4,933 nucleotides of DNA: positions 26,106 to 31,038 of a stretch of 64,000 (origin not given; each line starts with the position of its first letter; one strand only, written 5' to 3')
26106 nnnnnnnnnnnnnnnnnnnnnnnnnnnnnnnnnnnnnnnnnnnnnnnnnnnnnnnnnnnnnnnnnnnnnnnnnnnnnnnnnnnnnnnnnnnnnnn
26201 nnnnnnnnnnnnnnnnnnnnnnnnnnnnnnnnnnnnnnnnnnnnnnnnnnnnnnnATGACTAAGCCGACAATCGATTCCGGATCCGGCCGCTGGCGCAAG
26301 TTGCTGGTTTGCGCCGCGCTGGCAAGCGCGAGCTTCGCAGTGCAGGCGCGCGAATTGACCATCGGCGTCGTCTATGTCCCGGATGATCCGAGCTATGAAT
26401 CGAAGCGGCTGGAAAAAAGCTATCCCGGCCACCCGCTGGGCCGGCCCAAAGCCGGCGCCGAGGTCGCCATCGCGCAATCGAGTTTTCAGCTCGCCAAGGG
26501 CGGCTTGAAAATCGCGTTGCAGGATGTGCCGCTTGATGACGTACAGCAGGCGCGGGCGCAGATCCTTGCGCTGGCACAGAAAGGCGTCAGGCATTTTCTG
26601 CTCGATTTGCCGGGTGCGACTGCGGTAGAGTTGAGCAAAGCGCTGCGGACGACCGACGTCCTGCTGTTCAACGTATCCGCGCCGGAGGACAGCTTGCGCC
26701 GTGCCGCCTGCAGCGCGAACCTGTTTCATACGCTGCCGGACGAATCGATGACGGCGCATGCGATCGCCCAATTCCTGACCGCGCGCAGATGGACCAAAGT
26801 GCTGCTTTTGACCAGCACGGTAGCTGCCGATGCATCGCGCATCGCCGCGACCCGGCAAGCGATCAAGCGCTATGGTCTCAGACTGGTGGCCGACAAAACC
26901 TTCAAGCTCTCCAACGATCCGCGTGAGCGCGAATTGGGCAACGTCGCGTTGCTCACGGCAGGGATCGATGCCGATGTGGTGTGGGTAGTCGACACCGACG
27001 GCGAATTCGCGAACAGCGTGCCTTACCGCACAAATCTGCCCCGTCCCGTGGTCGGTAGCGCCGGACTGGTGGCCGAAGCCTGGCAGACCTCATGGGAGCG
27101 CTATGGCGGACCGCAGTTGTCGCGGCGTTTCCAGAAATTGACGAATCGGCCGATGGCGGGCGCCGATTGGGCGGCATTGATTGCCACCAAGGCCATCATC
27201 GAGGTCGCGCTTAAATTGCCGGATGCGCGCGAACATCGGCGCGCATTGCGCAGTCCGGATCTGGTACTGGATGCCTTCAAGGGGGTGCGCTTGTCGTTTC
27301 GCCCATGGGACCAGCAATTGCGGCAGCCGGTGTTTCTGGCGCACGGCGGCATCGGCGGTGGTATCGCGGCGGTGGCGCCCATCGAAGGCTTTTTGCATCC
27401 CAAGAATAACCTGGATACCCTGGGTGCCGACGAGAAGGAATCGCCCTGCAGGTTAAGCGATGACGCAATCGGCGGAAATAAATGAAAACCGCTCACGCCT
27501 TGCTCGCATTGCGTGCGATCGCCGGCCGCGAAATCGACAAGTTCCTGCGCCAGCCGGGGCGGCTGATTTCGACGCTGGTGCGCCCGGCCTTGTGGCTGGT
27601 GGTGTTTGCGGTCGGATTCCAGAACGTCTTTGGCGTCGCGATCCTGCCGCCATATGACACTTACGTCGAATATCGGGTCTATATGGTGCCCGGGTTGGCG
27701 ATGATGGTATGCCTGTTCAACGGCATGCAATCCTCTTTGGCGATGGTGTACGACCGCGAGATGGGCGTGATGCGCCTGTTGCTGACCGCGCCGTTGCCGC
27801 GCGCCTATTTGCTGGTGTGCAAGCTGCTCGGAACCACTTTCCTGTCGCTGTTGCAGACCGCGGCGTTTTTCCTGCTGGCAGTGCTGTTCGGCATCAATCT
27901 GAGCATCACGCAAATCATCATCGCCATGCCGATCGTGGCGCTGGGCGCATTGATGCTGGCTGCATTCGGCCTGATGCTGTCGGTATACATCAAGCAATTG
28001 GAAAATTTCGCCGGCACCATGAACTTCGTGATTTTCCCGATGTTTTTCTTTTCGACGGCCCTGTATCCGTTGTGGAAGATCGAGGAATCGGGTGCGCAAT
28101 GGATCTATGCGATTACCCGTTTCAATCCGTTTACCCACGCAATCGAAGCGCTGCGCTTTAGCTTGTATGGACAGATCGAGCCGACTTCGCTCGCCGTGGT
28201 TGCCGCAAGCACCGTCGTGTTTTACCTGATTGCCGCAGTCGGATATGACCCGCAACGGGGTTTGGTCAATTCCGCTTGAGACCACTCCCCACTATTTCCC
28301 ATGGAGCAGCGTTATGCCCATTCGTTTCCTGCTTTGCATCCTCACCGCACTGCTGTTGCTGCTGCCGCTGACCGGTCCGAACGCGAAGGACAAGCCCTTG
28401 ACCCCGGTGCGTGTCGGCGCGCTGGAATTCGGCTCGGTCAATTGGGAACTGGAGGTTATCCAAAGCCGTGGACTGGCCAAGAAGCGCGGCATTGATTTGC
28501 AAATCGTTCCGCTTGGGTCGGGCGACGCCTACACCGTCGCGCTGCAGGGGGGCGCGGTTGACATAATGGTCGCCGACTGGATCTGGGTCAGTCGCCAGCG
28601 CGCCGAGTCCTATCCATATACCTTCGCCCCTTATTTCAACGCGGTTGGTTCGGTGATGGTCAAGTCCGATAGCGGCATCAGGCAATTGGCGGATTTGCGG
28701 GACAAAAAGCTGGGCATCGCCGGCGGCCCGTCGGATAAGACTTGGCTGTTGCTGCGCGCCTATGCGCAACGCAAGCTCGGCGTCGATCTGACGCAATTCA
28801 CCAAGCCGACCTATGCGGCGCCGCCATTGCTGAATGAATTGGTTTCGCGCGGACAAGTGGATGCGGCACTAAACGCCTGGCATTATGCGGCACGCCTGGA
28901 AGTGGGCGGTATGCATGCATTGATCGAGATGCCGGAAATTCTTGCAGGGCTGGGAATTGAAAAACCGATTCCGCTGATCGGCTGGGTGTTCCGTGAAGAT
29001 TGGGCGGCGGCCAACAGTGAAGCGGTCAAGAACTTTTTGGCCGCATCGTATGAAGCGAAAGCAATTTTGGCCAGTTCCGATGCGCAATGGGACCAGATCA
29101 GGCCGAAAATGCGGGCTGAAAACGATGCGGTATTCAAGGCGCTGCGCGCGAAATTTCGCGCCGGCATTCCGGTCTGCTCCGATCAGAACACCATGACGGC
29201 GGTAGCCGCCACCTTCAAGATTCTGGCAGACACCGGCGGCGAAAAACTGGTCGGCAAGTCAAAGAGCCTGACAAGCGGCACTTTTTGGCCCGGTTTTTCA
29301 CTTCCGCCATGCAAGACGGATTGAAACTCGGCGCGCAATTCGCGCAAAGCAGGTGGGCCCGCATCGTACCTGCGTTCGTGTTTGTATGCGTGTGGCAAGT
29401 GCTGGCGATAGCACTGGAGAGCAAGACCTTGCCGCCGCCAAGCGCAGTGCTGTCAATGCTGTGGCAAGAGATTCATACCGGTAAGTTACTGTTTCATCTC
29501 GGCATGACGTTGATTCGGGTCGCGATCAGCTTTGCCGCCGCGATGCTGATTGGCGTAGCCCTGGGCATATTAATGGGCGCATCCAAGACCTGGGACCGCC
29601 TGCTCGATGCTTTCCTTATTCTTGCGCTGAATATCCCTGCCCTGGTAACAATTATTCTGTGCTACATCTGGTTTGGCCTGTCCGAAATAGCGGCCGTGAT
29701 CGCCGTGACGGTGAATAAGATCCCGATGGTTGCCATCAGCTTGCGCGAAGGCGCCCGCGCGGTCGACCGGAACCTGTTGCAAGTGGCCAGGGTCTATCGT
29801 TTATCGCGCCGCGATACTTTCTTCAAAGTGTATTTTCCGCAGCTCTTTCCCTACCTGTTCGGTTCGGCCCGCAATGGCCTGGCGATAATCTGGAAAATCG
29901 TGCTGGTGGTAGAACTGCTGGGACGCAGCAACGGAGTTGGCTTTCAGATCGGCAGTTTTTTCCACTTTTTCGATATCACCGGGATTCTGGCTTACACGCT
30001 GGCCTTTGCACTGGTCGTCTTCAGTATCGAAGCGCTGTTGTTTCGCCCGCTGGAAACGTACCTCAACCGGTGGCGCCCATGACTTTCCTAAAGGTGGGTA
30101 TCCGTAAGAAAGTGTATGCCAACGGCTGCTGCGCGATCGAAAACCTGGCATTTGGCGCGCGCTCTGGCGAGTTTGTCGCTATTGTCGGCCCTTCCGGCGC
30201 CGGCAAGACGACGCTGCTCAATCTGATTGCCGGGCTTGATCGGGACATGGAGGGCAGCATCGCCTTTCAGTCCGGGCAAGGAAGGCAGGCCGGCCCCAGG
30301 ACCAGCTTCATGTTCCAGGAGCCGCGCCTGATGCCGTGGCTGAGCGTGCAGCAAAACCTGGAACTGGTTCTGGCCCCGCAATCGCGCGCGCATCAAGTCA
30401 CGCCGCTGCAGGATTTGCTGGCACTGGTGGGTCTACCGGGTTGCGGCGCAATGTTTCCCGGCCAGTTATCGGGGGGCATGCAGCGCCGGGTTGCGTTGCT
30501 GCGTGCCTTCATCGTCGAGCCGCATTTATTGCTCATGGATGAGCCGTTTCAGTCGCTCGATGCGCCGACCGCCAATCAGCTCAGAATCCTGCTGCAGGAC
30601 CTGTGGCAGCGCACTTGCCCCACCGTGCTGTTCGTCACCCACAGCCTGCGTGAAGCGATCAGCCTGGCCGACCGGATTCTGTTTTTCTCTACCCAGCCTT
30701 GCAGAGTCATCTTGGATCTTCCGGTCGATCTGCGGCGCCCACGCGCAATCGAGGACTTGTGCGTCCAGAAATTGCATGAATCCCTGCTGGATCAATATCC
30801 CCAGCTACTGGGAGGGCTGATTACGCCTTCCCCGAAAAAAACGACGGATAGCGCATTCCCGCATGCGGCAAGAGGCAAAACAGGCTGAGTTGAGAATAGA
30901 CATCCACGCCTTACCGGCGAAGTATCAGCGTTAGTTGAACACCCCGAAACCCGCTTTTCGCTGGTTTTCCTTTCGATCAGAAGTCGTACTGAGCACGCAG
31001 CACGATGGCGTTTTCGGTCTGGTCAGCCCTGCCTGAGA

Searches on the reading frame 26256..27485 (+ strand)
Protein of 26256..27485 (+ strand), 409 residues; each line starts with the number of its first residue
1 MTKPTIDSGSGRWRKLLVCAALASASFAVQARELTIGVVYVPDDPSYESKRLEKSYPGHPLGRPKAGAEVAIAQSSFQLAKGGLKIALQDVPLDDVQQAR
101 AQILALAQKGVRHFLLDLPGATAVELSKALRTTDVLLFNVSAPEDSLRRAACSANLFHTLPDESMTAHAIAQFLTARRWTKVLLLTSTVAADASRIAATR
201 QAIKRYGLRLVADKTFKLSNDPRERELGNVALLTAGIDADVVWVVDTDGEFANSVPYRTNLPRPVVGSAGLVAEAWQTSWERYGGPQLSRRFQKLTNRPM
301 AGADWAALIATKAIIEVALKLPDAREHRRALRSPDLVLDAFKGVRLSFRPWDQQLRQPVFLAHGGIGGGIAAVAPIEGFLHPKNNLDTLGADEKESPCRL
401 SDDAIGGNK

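Call 30: search_protein_families(library=pfam, proteins=[window:26256-27485:+])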
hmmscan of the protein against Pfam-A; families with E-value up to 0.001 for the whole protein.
window:26256-27485:+ (409 aa): 2 families
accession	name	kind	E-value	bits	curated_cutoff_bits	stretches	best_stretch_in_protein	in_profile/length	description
PF13458.12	Peripla_BP_6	-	4.3e-11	43.5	31.7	1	96-252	54-204/343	Periplasmic binding protein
PF01094.35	ANF_receptor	-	1.7e-06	27.8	25.4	1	94-218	34-158/353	Receptor family ligand binding region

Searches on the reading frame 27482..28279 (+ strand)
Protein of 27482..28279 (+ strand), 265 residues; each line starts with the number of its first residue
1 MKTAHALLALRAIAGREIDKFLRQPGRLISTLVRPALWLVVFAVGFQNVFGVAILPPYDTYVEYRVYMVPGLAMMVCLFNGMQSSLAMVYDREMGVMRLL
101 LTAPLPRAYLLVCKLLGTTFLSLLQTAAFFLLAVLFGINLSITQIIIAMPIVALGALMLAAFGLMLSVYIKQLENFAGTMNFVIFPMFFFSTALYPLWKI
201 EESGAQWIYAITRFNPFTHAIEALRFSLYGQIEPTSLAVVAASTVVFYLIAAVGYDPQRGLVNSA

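Call 30: search_protein_families(library=pfam, proteins=[window:27482-28279:+])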
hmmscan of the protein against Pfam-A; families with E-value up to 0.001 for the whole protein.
window:27482-28279:+ (265 aa): 3 families
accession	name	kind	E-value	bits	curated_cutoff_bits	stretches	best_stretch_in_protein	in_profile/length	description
PF01061.29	ABC2_membrane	-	1.6e-30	106.7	26.9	1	10-228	3-210/211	ABC-2 type transporter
PF12698.13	ABC2_membrane_3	-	3.3e-19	69.6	31.6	1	56-252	152-346/347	ABC-2 family transporter protein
PF12679.13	ABC2_membrane_2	-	9.6e-08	32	27.2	1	63-255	72-278/283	ABC-2 family transporter protein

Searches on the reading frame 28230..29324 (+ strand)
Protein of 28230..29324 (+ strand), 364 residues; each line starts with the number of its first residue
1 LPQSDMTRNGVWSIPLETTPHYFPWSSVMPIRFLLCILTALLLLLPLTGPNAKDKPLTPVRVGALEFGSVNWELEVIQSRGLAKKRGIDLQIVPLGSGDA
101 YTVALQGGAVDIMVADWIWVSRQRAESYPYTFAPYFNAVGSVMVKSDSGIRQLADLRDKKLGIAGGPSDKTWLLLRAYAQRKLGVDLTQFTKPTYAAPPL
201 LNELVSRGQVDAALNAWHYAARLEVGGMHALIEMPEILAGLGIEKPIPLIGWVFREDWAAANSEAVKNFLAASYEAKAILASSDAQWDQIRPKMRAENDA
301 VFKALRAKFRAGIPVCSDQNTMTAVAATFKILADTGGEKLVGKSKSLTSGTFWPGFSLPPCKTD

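Call 30: search_protein_families(library=pfam, proteins=[window:28230-29324:+])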
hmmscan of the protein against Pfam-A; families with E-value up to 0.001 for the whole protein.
window:28230-29324:+ (364 aa): 2 families
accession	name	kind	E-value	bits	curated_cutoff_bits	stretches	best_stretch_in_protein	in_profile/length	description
PF09084.16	NMT1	-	3.2e-09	37.5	20.5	1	78-276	11-205/216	NMT1/THI5 like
PF12974.12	Phosphonate-bd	-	8.8e-08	32.3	27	1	82-283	23-229/242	ABC transporter, phosphonate, periplasmic substrate-binding protein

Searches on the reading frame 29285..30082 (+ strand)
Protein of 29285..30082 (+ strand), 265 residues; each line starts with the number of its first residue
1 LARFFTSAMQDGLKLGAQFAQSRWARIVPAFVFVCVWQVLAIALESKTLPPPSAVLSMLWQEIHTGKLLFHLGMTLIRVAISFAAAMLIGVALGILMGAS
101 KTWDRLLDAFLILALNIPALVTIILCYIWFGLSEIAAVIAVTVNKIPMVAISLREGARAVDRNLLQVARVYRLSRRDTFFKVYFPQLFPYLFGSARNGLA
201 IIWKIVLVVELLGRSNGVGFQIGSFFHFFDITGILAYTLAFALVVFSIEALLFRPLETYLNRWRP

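Call 30: search_protein_families(library=pfam, proteins=[window:29285-30082:+])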
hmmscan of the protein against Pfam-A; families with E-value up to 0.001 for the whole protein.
window:29285-30082:+ (265 aa): 1 family
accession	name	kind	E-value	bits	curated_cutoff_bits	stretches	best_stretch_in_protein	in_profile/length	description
PF00528.27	BPD_transp_1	-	1.1e-24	87.6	26.4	1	90-250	1-173/184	Binding-protein-dependent transport system inner membrane component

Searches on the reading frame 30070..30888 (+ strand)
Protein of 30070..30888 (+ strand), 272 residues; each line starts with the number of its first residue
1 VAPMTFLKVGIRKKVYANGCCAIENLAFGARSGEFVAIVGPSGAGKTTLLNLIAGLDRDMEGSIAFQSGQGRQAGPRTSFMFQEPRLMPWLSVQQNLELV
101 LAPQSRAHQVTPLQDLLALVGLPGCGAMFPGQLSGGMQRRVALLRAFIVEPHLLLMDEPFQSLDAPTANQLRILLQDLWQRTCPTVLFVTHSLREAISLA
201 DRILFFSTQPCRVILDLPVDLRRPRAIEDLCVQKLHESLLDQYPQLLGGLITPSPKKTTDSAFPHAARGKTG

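Call 30: search_protein_families(library=pfam, proteins=[window:30070-30888:+])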
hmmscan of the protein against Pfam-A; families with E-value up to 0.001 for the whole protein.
window:30070-30888:+ (272 aa): 5 families
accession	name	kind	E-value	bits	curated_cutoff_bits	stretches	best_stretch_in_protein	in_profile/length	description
PF00005.33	ABC_tran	-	2.2e-28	100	25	1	24-160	2-136/137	ABC transporter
PF13304.12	AAA_21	-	4.7e-09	37.2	27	0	35-68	1-46/304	AAA domain, putative AbiEii toxin, Type IV TA system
PF13191.12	AAA_16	-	2.2e-07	31.9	32.6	1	30-182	19-162/167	AAA ATPase domain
PF13401.12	AAA_22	-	6.6e-07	30.1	27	1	32-195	4-128/130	AAA domain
PF03193.22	RsgA_GTPase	-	0.00014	22.2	30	1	33-74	106-147/174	RsgA GTPase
